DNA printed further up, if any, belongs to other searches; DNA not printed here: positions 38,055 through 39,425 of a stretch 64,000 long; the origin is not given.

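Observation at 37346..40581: MTA-recycling operon with two unassigned inserted genes and an ambiguous third step (MtnB dehydratase or DHAP-shunt aldolase)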

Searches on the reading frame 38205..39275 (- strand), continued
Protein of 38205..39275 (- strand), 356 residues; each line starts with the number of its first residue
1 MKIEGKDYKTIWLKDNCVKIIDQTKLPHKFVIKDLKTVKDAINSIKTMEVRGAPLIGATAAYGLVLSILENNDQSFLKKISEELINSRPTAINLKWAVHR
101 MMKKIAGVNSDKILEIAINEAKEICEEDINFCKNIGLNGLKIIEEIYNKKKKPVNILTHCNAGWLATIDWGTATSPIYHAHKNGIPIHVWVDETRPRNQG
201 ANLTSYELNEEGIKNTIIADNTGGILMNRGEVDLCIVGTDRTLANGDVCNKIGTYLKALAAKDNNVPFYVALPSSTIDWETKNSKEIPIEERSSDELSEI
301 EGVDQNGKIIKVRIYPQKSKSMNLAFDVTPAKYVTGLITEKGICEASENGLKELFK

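Call 79: search_protein_families(library=pfam, proteins=[L135:3198-5237:-, L128:3149-3487:+, L094:1543-1911:+, L094:1919-2809:+, L094:2806-4104:+, L094:569-1015:-, L095:1272-2258:+, L095:2640-4226:-, L122:540-1475:-, L122:1670-3730:+], max_evalue=0.001)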
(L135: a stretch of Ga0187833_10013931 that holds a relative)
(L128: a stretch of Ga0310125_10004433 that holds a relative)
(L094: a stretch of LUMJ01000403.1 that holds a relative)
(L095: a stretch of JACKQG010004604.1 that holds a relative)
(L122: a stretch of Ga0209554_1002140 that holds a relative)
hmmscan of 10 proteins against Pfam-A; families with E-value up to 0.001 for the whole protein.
L135:3198-5237:- (679 aa): 6 families
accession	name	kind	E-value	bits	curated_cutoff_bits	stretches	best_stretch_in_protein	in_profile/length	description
PF13561.12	adh_short_C2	-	6.5e-35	121.2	27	1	443-672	7-234/236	Enoyl-(Acyl carrier protein) reductase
PF00106.31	adh_short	-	4.7e-33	114.8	26.6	1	433-615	1-187/195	short chain dehydrogenase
PF00596.27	Aldolase_II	-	9.7e-21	74.9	22.2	1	32-226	4-180/183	Class II Aldolase and Adducin N-terminal domain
PF08659.16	KR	-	6.4e-05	23.4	22.6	1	435-532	3-109/180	KR domain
PF01262.27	AlaDh_PNT_C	-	0.00013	21.9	23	1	432-497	29-92/214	Alanine dehydrogenase/PNT, C-terminal domain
PF01370.27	Epimerase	-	0.00053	19.9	20.9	0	435-497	1-62/240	NAD dependent epimerase/dehydratase family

L128:3149-3487:+ (112 aa): 1 family
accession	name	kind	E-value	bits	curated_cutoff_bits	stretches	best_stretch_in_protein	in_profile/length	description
PF00893.25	Multi_Drug_Res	-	2.9e-13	50.6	23.7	1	6-97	2-93/93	Small Multidrug Resistance protein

L094:1543-1911:+ (122 aa): 1 family
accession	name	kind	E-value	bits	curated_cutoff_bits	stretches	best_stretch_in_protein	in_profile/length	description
PF04828.22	GFA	-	1.7e-11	44.7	24.3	1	4-99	4-101/115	Glutathione-dependent formaldehyde-activating enzyme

L094:1919-2809:+ (296 aa): 0 families

L094:2806-4104:+ (432 aa): 1 family
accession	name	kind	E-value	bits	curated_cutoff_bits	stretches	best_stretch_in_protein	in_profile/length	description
PF02321.23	OEP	-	2.2e-52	178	22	2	24-215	2-187/187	Outer membrane efflux protein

L094:569-1015:- (148 aa): 1 family
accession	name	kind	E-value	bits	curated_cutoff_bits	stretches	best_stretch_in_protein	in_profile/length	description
PF00717.28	Peptidase_S24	-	1.4e-21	76.8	23.3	1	24-140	2-115/116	Peptidase S24-like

L095:1272-2258:+ (328 aa): 1 family
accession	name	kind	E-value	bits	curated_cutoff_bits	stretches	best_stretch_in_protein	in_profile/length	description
PF00491.26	Arginase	-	5e-62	210.3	22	1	34-318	2-277/280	Arginase family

L095:2640-4226:- (528 aa): 5 families
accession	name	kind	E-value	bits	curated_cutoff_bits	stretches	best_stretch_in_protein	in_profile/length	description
PF00732.25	GMC_oxred_N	-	5.3e-55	187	23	1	3-293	1-217/218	GMC oxidoreductase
PF05199.19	GMC_oxred_C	-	5.5e-43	147.3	24.6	1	384-517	1-139/139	GMC oxidoreductase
PF07992.20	Pyr_redox_2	-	4.6e-06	26.7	26.1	1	3-56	1-53/291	Pyridine nucleotide-disulphide oxidoreductase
PF00890.30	FAD_binding_2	-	2.1e-05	24.4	20.4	0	4-37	1-33/414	FAD binding domain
PF13738.12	Pyr_redox_3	-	2.8e-05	23.9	30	0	6-39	1-34/305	Pyridine nucleotide-disulphide oxidoreductase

L122:540-1475:- (311 aa): 1 family
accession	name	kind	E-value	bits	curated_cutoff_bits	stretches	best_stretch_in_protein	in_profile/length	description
PF01075.23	Glyco_transf_9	-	1.5e-07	31.5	22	1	166-277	104-219/247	Glycosyltransferase family 9 (heptosyltransferase)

L122:1670-3730:+ (686 aa): 4 families
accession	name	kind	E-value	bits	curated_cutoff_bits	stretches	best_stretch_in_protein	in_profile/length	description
PF00204.31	DNA_gyraseB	-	2.4e-55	187.1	27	1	227-404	1-172/173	DNA gyrase B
PF00986.26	DNA_gyraseB_C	-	6e-25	87.6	29.8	1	612-674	1-62/63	DNA gyrase B subunit, carboxyl terminus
PF01751.28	Toprim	-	2e-17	63.6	23.1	1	433-561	1-94/96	Toprim domain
PF02518.31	HATPase_c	-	9.8e-17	61.8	26.4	1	37-155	2-94/111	Histidine kinase-, DNA gyrase B-, and HSP90-like ATPase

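Call 80: search_protein_families(library=ncbifam, proteins=[L135:3198-5237:-, L128:3149-3487:+, L095:1272-2258:+, L135:2792-3193:+, L094:1919-2809:+, L140:2061-2834:+], max_evalue=0.00001)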
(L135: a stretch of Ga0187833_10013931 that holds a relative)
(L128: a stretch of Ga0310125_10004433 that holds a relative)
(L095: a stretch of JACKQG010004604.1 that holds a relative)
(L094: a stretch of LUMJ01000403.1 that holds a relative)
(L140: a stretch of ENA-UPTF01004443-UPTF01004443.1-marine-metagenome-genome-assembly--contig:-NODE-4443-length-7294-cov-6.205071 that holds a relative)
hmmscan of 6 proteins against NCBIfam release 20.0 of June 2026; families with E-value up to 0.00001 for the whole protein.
L135:3198-5237:- (679 aa): 195 families (the best 25 are shown)
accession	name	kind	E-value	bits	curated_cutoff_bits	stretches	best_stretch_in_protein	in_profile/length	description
NF006192.0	PRK08324.1-6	equivalog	1.2e-260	866.7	639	1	4-679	2-685/685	bifunctional aldolase/short-chain dehydrogenase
NF006195.0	PRK08324.2-3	equivalog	1.2e-238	793.7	931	1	4-679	2-678/678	bifunctional aldolase/short-chain dehydrogenase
NF006193.0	PRK08324.2-1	subfamily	1.5e-213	710.9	1213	1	4-679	2-705/705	bifunctional aldolase/short-chain dehydrogenase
NF006196.0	PRK08324.2-4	equivalog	1.2e-156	522.9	831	1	24-673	13-653/657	bifunctional aldolase/short-chain dehydrogenase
NF006194.0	PRK08324.2-2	equivalog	1.8e-154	516.1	686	1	4-677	2-701/703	bifunctional aldolase/short-chain dehydrogenase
NF006190.0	PRK08324.1-4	equivalog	8e-141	470.4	1014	1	23-677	13-687/689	bifunctional aldolase/short-chain dehydrogenase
TIGR02632.1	RhaD_aldol-ADH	equivalog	8.3e-131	437.5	567.75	1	32-679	5-676/676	bifunctional rhamnulose-1-phosphate aldolase/short-chain dehydrogenase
NF006189.0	PRK08324.1-3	equivalog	9.9e-126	420.8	634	1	29-679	26-701/701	bifunctional rhamnulose-1-phosphate aldolase/short-chain dehydrogenase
NF006191.0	PRK08324.1-5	equivalog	1.8e-110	370.4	1240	1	26-678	26-705/706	bifunctional aldolase/short-chain dehydrogenase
NF006197.0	PRK08324.2-5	equivalog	4.9e-98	329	627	1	24-467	13-456/583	bifunctional aldolase/short-chain dehydrogenase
NF006188.0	PRK08324.1-1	equivalog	3.1e-89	300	1152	1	35-679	14-679/679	bifunctional aldolase/short-chain dehydrogenase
NF005559.1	PRK07231.1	subfamily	1.3e-33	116.5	215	1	430-674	2-248/249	glucose 1-dehydrogenase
NF052558.1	MBtsdlDhBudC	equivalog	4.9e-31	108.2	270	1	431-676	2-244/250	meso-2,3-butanediol dehydrogenase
NF004791.0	PRK06138.1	equivalog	2.8e-29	102.2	312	1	430-675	3-251/252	SDR family oxidoreductase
TIGR03971.1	SDR_subfam_1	subfamily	3e-26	92.4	300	1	480-674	68-269/271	mycofactocin-coupled SDR family oxidoreductase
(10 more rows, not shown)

L128:3149-3487:+ (112 aa): 19 families
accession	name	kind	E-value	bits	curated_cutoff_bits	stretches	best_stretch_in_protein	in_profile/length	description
NF000384.1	QacCGHJ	equivalog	2.3e-20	72.9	160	1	6-110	2-106/107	QacCGHJ group quaternary ammonium compound efflux SMR transporter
NF000023.1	qac_SMR_C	exception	9.4e-20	70.8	200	1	6-109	2-105/107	quaternary ammonium compound efflux SMR transporter QacC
NF000279.1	qac_SMR_H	exception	5.3e-19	68.6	205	1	7-109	3-105/107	quaternary ammonium compound efflux SMR transporter QacH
NF012170.0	qac_SMR_J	exception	6.3e-18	65.1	210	1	7-109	3-105/107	quaternary ammonium compound efflux SMR transporter QacJ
NF033137.0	SMR_qac_int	equivalog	1e-16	61.4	188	1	7-111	3-107/109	Qac family quaternary ammonium compound efflux SMR transporter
NF000277.1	qac_SMR_G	exception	1.4e-16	60.8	200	1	7-109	3-105/107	quaternary ammonium compound efflux SMR transporter QacG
NF000148.1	SMR_qac_pB8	exception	1.5e-15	57.8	200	1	4-110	1-107/110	Qac-pB8 family quaternary ammonium compound efflux SMR transporter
NF033470.1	SMR_qac_bcrC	exception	2.2e-15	57.1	225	1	6-106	3-103/114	quaternary ammonium compound efflux SMR transporter BcrC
NF000067.2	SMR_qac_FL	exception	4.4e-15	56.2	205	1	6-110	3-107/110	quaternary ammonium compound efflux SMR transporter QacL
NF033136.1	SMR_qac_K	exception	8.8e-14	52.2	205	1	6-111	3-108/110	quaternary ammonium compound efflux SMR transporter QacK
NF051481.1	EbrA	exception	4.2e-13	49.5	160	1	4-106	2-104/104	SMR family multidrug efflux transporter EbrA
NF000278.1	SMR_qac_G2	exception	7.7e-13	48.8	220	1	7-111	4-108/110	quaternary ammonium compound efflux SMR transporter QacG2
NF008512.1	PRK11431.1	equivalog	2.3e-12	47.1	126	1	6-106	2-102/104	quaternary ammonium compound efflux SMR transporter SugE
NF007087.1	PRK09541.1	subfamily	1e-11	45.2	162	1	6-110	3-107/110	EmrE family multidrug efflux SMR transporter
NF042984.1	SMR_efflux_EmrE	exception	1.2e-11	44.9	226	1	7-110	4-107/110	multidrug efflux SMR transporter EmrE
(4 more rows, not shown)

L095:1272-2258:+ (328 aa): 5 families
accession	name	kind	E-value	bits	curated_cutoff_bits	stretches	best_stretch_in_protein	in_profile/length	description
NF002564.0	PRK02190.1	subfamily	1.8e-49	168.5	302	1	18-322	18-301/307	agmatinase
TIGR01230.1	agmatinase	equivalog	6e-35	121.2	174.3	1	27-319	7-273/275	agmatinase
TIGR01227.1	hutG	equivalog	1.3e-22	80.5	229.15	1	31-316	33-303/307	formimidoylglutamase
TIGR01229.1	rocF_arginase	equivalog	4.2e-16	59.1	227.6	1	37-301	2-276/300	arginase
NF010347.0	PRK13775.1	equivalog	2.8e-10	40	381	1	78-316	89-322/331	formimidoylglutamase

L135:2792-3193:+ (133 aa): 0 families

L094:1919-2809:+ (296 aa): 4 families
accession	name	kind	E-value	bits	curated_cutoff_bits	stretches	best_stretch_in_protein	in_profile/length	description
TIGR00554.2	panK_bact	equivalog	1.8e-11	43.9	235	1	46-293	72-307/310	type I pantothenate kinase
NF004018.0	PRK05480.1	equivalog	3.6e-07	29.8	180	1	52-181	2-119/210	uridine kinase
NF006746.0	PRK09270.1-5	subfamily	4.1e-07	29.1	250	1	47-189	12-145/210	nucleoside/nucleotide kinase family protein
TIGR00235.1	udk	equivalog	5.8e-06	26.1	220.3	1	53-178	3-116/207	uridine kinase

L140:2061-2834:+ (257 aa): 2 families
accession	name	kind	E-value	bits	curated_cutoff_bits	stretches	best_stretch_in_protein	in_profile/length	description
TIGR02408.1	ectoine_ThpD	equivalog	2e-44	152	336.5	1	3-248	17-277/277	ectoine hydroxylase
TIGR01762.1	chlorin-enz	subfamily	6.6e-07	28.9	226.3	0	3-152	3-158/288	chlorinating enzyme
